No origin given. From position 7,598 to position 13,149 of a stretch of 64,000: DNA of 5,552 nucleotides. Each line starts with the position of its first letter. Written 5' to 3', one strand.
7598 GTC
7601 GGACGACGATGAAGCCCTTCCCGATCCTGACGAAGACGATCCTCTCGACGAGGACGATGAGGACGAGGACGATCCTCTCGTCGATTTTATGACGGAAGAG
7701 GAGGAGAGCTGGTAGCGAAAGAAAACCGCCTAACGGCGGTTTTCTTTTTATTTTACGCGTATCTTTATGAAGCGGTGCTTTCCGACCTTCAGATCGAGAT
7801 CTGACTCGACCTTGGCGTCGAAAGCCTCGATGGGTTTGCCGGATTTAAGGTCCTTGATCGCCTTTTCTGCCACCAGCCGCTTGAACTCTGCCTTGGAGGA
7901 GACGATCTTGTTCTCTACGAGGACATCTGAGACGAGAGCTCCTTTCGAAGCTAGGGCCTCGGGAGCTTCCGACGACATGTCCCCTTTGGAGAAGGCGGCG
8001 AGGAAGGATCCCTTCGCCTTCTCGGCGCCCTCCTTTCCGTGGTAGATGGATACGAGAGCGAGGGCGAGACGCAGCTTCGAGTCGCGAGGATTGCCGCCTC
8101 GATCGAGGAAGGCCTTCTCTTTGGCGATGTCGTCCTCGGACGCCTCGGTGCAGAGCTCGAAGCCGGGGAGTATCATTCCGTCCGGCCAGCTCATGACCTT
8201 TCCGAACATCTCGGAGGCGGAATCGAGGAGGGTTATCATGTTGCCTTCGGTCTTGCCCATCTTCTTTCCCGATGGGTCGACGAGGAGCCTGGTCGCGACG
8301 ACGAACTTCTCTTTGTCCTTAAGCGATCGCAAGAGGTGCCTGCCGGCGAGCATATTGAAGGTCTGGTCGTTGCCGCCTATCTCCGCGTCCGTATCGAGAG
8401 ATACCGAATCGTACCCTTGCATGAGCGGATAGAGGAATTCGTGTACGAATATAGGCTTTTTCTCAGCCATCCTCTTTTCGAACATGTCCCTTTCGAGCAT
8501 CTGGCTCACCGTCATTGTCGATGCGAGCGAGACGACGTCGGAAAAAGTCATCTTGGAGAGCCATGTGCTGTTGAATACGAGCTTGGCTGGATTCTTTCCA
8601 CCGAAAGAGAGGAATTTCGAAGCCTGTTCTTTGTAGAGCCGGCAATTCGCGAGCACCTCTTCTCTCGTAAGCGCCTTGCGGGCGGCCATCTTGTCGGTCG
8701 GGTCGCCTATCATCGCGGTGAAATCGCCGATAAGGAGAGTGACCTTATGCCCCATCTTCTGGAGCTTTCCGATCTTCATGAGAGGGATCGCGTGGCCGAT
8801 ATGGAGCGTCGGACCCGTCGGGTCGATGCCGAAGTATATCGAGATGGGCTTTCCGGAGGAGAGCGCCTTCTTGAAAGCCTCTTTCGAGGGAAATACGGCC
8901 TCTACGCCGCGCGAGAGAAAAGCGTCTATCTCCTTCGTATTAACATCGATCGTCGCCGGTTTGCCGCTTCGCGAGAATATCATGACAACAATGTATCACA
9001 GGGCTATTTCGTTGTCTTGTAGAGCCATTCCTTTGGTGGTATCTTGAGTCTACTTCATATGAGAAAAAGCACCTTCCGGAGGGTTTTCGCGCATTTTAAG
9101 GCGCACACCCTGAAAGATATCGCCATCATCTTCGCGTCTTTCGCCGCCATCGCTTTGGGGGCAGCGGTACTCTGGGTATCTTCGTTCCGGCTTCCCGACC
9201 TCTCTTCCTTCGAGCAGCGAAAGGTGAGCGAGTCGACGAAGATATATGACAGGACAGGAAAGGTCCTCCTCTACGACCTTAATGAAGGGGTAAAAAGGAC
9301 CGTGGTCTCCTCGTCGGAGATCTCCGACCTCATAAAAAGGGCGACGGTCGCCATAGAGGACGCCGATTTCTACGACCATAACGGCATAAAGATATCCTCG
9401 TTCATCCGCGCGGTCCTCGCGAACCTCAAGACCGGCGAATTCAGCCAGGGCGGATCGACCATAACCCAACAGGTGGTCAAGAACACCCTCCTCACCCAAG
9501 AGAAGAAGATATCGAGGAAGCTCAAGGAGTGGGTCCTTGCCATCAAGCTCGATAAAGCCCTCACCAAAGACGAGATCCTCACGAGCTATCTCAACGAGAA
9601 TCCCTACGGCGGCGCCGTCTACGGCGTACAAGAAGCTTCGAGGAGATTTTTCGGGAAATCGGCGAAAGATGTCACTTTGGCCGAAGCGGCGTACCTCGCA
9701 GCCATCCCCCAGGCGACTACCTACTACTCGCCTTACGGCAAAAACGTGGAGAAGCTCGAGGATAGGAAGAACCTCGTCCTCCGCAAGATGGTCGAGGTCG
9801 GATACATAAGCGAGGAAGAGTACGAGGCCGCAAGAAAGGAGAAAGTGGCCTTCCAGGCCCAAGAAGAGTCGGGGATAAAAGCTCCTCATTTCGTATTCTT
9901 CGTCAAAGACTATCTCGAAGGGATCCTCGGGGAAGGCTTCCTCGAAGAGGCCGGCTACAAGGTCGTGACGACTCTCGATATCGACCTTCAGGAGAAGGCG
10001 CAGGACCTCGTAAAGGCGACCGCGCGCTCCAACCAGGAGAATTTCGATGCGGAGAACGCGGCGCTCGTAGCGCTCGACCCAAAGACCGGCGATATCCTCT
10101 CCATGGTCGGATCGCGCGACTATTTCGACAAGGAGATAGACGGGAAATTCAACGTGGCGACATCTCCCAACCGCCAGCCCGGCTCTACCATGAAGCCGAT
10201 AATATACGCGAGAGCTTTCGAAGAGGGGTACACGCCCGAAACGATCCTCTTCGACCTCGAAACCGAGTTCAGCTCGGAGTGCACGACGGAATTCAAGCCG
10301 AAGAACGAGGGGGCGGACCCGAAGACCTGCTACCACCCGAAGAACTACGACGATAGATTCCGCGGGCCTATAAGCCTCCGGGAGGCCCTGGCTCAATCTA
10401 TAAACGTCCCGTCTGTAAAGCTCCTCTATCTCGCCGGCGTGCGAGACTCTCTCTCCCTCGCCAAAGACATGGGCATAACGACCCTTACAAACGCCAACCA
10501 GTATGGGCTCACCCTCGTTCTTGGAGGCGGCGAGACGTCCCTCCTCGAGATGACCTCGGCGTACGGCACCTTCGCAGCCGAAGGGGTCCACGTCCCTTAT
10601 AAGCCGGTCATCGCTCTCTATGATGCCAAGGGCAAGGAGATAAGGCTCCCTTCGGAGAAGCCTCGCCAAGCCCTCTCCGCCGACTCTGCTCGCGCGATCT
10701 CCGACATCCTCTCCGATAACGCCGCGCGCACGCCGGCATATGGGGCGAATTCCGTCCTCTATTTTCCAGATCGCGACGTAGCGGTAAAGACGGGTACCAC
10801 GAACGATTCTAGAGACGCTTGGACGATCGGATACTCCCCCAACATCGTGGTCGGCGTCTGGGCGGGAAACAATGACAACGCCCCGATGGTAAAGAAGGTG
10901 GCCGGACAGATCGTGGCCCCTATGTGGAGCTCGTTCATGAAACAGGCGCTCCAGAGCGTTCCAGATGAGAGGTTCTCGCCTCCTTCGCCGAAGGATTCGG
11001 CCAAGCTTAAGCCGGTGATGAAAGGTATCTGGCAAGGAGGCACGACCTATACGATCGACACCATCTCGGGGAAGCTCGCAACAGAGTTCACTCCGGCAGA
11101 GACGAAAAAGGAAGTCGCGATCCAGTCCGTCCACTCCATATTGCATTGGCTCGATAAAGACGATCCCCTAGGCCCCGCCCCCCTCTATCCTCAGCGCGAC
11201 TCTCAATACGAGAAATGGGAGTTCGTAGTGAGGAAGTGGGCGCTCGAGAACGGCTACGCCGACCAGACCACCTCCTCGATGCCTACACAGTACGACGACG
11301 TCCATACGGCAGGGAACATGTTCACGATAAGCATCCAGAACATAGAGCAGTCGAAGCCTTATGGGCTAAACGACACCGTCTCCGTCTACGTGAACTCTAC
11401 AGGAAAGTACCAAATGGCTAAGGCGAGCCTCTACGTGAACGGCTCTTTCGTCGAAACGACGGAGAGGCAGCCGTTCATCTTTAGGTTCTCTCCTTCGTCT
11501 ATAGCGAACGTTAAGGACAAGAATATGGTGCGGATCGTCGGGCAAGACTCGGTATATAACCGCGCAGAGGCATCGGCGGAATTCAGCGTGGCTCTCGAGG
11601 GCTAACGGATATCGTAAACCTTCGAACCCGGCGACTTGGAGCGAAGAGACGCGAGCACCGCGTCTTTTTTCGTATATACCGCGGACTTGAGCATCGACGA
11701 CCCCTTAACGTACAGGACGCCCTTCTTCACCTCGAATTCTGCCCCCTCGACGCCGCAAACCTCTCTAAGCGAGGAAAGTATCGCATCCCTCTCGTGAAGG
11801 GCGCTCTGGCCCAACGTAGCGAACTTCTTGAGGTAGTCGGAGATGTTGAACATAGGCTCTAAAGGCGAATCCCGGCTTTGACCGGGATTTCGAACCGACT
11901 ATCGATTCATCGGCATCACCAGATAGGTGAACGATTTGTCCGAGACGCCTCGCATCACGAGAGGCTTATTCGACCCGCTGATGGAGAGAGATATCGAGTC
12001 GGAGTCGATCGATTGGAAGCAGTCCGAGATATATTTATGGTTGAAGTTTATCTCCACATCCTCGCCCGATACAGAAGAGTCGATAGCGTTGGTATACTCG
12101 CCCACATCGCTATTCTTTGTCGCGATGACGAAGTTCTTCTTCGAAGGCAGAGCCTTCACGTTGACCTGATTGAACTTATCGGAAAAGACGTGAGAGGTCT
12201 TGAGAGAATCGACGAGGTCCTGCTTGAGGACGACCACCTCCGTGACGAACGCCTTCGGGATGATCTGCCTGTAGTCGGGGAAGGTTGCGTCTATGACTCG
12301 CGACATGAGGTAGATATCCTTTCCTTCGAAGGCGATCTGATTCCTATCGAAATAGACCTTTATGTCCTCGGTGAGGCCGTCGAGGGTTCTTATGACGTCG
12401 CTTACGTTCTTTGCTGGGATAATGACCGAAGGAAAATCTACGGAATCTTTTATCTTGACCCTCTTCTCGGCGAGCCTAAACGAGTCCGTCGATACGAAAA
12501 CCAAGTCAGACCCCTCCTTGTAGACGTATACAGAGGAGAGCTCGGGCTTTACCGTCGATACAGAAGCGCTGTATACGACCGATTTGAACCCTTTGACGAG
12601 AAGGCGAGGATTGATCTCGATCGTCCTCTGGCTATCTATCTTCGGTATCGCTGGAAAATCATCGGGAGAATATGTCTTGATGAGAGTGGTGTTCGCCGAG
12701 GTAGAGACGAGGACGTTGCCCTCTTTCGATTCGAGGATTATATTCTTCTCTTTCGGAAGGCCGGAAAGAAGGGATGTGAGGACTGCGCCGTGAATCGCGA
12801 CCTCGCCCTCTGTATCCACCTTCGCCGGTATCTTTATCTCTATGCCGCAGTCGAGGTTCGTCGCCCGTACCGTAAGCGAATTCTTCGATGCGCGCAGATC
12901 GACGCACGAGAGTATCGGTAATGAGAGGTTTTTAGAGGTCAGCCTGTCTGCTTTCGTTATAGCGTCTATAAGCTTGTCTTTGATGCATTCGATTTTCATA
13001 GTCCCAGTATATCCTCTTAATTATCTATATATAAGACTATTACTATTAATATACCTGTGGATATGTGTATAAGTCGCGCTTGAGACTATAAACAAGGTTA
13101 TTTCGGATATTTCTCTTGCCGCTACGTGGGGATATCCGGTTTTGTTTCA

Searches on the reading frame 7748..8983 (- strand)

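Call 38: search_protein_families(library=pfam, proteins=[window:7748-8983:-], max_evalue=0.0001)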
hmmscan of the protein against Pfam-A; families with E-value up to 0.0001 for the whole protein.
window:7748-8983:- (411 aa): 1 family
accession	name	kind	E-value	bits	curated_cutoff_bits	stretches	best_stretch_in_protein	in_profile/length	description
PF00579.31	tRNA-synt_1b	-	3.3e-68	230.6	21.1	1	44-331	3-291/292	tRNA synthetases class I (W and Y)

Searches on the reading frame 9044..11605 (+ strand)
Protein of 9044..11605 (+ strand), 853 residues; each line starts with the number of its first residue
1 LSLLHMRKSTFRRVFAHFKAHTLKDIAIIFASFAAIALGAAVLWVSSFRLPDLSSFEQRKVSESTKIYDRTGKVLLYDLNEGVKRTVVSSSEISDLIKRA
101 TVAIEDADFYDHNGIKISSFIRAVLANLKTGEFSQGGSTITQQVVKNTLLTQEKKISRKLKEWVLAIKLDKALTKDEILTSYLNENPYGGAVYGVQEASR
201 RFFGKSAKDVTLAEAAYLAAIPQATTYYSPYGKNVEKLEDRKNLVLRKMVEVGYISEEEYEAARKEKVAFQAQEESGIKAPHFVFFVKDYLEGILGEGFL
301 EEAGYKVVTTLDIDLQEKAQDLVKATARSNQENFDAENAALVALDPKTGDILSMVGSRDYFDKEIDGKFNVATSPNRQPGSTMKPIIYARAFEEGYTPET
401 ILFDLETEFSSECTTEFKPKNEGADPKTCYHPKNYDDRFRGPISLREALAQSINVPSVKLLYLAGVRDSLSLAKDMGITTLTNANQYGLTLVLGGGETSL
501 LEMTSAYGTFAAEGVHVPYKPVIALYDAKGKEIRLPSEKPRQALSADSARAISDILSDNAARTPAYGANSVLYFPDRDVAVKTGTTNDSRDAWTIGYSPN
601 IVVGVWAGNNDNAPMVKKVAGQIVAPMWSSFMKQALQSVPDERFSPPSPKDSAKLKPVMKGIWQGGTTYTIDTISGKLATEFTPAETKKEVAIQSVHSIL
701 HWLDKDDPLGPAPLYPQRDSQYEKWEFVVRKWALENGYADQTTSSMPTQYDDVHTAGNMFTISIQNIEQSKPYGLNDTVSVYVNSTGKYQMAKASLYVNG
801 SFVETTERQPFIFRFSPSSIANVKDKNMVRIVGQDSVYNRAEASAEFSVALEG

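Call 38: search_protein_families(library=pfam, proteins=[window:9044-11605:+], max_evalue=0.0001)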
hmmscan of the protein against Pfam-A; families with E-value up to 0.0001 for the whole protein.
window:9044-11605:+ (853 aa): 2 families
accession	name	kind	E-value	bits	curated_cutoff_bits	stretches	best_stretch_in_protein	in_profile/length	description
PF00912.28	Transgly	-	4.8e-60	202.5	27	1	78-249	7-177/178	Transglycosylase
PF00905.27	Transpeptidase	-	6.2e-22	78.6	22.1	1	340-625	2-295/299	Penicillin binding protein transpeptidase domain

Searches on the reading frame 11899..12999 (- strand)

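Call 38: search_protein_families(library=pfam, proteins=[window:11899-12999:-], max_evalue=0.0001)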
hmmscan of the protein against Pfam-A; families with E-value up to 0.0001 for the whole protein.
window:11899-12999:- (366 aa): 3 families
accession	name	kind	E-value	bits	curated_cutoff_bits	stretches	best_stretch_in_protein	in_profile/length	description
PF00712.24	DNA_pol3_beta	-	1.2e-25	90.4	24.4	2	1-119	1-120/120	DNA polymerase III beta subunit, N-terminal domain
PF02767.21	DNA_pol3_beta_2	-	5.5e-22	78.7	27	1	129-242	2-116/116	DNA polymerase III beta subunit, central domain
PF02768.20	DNA_pol3_beta_3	-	4.3e-21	75.4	27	1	244-364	1-120/121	DNA polymerase III beta subunit, C-terminal domain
